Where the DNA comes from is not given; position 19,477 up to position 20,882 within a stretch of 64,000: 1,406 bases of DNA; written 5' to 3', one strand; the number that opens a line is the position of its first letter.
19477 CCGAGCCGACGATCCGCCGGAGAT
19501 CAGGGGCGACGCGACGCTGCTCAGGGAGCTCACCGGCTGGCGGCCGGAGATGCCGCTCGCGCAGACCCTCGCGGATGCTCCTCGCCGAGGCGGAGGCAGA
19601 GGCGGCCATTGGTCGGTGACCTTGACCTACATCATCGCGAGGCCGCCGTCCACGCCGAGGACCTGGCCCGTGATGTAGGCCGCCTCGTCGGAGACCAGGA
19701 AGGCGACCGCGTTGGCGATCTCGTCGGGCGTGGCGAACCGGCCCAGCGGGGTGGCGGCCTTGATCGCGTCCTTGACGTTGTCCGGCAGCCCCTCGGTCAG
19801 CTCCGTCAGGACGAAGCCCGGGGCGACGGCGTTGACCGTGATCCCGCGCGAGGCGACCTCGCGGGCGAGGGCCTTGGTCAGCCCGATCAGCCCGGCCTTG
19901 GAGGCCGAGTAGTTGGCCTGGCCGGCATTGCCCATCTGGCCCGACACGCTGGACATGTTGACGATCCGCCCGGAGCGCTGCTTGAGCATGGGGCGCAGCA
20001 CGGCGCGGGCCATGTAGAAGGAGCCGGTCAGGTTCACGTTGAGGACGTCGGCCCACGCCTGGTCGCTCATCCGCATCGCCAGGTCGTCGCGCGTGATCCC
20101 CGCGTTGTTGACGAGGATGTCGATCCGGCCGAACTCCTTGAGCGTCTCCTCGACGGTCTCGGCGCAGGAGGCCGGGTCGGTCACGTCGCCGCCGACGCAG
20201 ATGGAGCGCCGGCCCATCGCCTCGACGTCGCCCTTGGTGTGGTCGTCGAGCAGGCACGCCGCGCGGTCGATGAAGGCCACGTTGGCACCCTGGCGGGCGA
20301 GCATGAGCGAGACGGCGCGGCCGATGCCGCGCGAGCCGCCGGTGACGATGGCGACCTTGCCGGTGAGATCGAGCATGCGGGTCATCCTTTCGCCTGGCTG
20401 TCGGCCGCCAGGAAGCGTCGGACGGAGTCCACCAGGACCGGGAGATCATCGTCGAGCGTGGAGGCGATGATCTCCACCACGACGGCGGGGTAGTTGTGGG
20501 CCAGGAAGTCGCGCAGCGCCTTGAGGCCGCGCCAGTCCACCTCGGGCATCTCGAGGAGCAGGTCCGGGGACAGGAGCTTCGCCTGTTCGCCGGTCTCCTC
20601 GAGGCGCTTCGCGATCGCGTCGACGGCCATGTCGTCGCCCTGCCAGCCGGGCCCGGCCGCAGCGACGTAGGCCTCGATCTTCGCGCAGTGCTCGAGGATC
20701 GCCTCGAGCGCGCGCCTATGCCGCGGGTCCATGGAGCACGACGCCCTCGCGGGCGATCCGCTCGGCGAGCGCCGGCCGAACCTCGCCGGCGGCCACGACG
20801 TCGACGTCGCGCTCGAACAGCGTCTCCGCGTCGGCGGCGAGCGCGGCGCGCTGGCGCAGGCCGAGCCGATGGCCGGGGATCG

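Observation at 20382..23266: ATPase-nuclease plus MNT-HEPN module inserted between fabH and fabG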

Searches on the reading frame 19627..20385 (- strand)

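Call 5: search_protein_families(library=pfam, proteins=[window:19627-20385:-], max_evalue=0.01)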
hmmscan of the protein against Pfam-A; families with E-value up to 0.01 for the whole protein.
window:19627-20385:- (252 aa): 6 families
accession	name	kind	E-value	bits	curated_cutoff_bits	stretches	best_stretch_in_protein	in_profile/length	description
PF13561.12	adh_short_C2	-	1.3e-70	238.1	27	1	19-249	6-235/236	Enoyl-(Acyl carrier protein) reductase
PF00106.31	adh_short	-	3.8e-63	212.9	26.6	1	10-201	1-191/195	short chain dehydrogenase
PF08659.16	KR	-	1.5e-20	74.3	22.6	1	12-187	3-173/180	KR domain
PF01370.27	Epimerase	-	1.3e-06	28.4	20.9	1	13-155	2-123/240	NAD dependent epimerase/dehydratase family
PF02882.25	THF_DHG_CYH_C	-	0.00062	19.6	27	1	5-51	32-78/160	Tetrahydrofolate dehydrogenase/cyclohydrolase, NAD(P)-binding domain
PF23441.1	SDR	-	0.001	19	27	1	156-249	160-255/258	SDR-like rossmann domain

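Call 8: search_protein_families(library=ncbifam, proteins=[window:19627-20385:-], max_evalue=0.01)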
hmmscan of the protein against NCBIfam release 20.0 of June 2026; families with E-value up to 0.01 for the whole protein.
window:19627-20385:- (252 aa): 238 families (the best 25 are shown)
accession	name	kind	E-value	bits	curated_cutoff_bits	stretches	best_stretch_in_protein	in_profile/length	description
TIGR01830.1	3oxo_ACP_reduc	equivalog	2.1e-97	325.5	297.75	1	12-249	1-238/239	3-oxoacyl-[acyl-carrier-protein] reductase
NF004197.0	PRK05653.1-1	equivalog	1.2e-92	310.1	332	1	6-251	4-248/249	3-oxoacyl-ACP reductase FabG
NF009466.0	PRK12826.1-2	subfamily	1.1e-84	283.8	222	1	10-251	4-246/248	3-oxoacyl-ACP reductase FabG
NF004199.0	PRK05653.1-4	equivalog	3.6e-83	278.9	301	1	5-251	1-247/247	3-oxoacyl-ACP reductase FabG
NF004198.0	PRK05653.1-3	equivalog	1.6e-82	276.7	296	1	7-251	5-248/248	3-oxoacyl-ACP reductase FabG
NF009464.0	PRK12824.1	subfamily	7.6e-82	274.6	269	1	10-251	3-244/245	3-oxoacyl-ACP reductase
TIGR01829.1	AcAcCoA_reduct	subfamily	8.4e-81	271.2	302.1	1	10-251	1-242/242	acetoacetyl-CoA reductase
NF053542.1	FlxB_rubin_SDR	equivalog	7.2e-77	258.3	340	1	10-249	1-239/239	flexirubin biosynthesis SDR family reductase FlxB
NF004200.0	PRK05653.1-5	equivalog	5.3e-74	248.8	273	1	11-249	4-241/242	3-oxoacyl-ACP reductase FabG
NF005559.1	PRK07231.1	subfamily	5.5e-72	242.3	215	1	7-250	2-248/249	glucose 1-dehydrogenase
NF009547.0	PRK12936.1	subfamily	1.1e-71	241.4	436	1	4-252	1-245/245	3-ketoacyl-(acyl-carrier-protein) reductase NodG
NF006070.0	PRK08213.1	subfamily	7.4e-69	232.1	279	1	3-251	6-258/259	gluconate 5-dehydrogenase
NF005309.0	PRK06841.1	subfamily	6.9e-68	228.9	286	1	3-250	9-253/255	GolD/DthD family dehydrogenase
NF009546.0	PRK12935.1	equivalog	3.5e-66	223.3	418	1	4-251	1-247/247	acetoacetyl-CoA reductase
NF040605.2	mycolic_FabG1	exception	1.1e-65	221.7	420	1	12-251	4-231/233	3-oxoacyl-ACP reductase FabG1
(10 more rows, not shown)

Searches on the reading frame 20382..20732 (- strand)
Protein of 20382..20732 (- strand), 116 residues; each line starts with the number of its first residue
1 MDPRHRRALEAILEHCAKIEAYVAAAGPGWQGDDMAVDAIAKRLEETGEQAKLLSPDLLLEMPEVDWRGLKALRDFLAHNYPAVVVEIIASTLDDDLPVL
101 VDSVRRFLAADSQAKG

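Call 5: search_protein_families(library=pfam, proteins=[window:20382-20732:-], max_evalue=0.01)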
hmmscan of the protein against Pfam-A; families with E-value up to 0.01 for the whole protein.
window:20382-20732:- (116 aa): 2 families
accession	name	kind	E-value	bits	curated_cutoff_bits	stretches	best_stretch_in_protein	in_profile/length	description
PF01934.22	HepT-like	-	2.1e-12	47.2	23.5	1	12-105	1-118/120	Ribonuclease HepT-like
PF12680.13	SnoaL_2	-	0.0094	17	27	0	52-96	18-65/102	SnoaL-like domain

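Call 6: search_protein_families(library=padloc, proteins=[window:20382-20732:-], max_evalue=0.01)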
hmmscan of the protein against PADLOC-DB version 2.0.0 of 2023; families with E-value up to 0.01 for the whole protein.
window:20382-20732:- (116 aa): 0 families

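Call 8: search_protein_families(library=ncbifam, proteins=[window:20382-20732:-], max_evalue=0.01)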
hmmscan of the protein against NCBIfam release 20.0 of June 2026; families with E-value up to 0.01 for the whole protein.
window:20382-20732:- (116 aa): 0 families

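Call 57: search_solved_structures(query=window:20382-20732:-, max_evalue=1, show_alignments=2)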
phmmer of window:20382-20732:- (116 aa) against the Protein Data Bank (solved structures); distinct sequences matched with E-value up to 1: 2.
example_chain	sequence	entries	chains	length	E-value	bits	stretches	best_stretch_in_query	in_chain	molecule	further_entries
8aw4_A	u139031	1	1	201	0.66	13.1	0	24-62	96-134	ALPHAREP bB-E3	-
6gwc_C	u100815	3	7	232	0.77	12.8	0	19-49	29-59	iE5 ALPHAREP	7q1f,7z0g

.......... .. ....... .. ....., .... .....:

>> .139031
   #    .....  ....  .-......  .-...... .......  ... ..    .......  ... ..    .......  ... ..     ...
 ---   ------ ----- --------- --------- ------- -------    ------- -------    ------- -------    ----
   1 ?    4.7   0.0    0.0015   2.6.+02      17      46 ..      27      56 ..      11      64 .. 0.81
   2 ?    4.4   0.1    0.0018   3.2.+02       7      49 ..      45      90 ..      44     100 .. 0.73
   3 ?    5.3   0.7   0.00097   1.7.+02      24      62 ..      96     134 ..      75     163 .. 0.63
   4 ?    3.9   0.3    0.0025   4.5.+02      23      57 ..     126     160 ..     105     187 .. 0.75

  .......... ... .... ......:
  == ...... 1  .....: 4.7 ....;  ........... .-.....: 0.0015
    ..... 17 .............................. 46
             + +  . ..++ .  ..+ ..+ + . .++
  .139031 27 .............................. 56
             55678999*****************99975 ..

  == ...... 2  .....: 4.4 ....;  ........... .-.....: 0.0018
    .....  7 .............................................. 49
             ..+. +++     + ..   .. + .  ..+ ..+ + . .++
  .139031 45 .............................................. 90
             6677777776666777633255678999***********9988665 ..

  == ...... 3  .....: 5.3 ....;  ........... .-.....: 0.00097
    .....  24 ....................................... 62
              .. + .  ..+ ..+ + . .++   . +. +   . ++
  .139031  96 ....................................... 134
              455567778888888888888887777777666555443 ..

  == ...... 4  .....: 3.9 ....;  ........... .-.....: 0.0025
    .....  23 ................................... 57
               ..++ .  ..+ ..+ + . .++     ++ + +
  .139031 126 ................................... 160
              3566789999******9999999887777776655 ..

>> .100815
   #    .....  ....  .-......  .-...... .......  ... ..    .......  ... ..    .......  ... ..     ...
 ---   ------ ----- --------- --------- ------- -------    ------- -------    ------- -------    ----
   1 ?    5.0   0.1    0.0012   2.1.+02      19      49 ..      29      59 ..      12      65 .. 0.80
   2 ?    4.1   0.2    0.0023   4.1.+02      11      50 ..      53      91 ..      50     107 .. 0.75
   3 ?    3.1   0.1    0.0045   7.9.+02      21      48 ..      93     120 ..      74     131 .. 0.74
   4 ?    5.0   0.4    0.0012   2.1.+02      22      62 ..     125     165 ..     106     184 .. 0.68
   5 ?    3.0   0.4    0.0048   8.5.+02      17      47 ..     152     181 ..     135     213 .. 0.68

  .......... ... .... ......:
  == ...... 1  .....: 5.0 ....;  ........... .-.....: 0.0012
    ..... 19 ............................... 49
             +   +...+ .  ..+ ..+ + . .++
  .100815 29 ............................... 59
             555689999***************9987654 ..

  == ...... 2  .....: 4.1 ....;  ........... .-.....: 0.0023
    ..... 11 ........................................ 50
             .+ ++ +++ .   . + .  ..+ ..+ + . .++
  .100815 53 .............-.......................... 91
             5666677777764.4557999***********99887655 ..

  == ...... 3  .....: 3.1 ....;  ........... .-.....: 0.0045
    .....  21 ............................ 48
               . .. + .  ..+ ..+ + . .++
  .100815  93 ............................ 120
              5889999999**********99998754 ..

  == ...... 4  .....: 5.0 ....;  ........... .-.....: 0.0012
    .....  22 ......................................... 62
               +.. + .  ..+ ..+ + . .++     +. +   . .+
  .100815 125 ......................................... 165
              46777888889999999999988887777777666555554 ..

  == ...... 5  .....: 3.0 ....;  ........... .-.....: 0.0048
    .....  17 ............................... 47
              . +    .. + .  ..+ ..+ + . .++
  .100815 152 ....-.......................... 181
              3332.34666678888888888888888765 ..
